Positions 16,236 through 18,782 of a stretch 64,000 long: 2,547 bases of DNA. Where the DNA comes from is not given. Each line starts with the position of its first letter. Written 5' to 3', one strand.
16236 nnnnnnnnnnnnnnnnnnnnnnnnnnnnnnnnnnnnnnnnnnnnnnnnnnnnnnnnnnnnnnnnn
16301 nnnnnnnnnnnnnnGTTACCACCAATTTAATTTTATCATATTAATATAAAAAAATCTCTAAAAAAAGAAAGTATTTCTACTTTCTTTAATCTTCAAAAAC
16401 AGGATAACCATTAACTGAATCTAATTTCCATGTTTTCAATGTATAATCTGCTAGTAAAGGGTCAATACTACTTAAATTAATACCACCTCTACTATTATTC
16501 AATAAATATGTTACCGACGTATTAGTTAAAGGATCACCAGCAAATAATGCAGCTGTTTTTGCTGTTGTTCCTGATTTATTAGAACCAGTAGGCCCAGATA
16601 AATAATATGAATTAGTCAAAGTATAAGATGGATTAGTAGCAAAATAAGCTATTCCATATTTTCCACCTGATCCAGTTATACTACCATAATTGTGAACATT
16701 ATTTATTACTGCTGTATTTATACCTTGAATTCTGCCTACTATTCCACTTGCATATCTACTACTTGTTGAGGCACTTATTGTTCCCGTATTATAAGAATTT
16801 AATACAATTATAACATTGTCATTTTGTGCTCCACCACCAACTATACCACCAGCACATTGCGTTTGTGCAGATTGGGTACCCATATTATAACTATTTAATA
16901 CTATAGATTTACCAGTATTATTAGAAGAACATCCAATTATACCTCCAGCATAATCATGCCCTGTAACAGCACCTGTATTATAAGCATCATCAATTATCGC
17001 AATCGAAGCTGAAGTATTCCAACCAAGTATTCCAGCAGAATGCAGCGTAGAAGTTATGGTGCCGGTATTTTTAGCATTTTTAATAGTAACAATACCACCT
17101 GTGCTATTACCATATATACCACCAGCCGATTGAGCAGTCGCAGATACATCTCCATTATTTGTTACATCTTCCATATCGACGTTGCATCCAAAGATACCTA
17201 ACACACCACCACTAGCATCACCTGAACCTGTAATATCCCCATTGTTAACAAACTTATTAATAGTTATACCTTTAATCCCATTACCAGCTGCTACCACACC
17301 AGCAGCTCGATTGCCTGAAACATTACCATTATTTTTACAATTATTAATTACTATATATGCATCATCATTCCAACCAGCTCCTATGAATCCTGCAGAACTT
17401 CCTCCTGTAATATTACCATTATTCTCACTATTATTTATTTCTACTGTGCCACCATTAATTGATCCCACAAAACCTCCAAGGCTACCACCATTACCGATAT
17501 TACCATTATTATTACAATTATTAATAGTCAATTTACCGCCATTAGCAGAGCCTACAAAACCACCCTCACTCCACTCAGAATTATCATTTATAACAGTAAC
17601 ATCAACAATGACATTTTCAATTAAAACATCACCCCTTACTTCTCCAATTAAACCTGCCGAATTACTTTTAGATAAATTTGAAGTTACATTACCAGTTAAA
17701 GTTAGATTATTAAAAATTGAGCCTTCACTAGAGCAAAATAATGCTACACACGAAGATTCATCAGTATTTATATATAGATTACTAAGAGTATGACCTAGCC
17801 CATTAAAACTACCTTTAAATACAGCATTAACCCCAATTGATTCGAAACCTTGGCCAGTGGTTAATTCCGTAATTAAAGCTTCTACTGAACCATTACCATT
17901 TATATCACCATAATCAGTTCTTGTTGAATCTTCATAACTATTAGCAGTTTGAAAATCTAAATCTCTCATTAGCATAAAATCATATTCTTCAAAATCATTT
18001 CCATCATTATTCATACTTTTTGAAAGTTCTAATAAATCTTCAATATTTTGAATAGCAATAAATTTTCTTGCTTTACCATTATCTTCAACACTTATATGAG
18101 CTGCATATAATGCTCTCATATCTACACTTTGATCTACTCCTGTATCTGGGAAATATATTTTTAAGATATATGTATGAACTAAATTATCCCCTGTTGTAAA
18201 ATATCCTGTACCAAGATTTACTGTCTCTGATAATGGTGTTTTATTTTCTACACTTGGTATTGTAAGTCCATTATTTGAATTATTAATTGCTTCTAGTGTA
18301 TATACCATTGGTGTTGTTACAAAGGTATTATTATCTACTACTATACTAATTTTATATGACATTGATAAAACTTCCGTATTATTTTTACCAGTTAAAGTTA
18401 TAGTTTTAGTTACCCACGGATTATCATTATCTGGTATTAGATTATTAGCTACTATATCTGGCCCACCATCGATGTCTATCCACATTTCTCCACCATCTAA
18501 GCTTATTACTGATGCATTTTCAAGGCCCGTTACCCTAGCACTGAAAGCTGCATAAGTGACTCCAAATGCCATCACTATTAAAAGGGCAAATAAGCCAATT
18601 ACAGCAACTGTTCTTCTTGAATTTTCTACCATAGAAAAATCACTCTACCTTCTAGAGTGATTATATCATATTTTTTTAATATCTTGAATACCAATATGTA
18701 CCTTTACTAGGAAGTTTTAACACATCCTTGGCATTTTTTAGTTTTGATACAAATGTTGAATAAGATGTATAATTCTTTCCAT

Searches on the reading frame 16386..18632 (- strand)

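Call 7: search_protein_families(library=pfam, proteins=[window:16386-18632:-], max_evalue=1)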
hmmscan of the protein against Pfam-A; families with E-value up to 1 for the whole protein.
window:16386-18632:- (748 aa): 0 families

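Call 8: search_protein_families(library=ncbifam, proteins=[window:16386-18632:-], max_evalue=1)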
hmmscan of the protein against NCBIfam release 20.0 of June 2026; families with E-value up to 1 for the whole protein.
window:16386-18632:- (748 aa): 1 family
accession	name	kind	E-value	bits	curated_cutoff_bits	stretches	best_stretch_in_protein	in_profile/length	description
NF037955.1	mfs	subfamily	0.051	12.6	100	1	225-279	109-163/366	MFS transporter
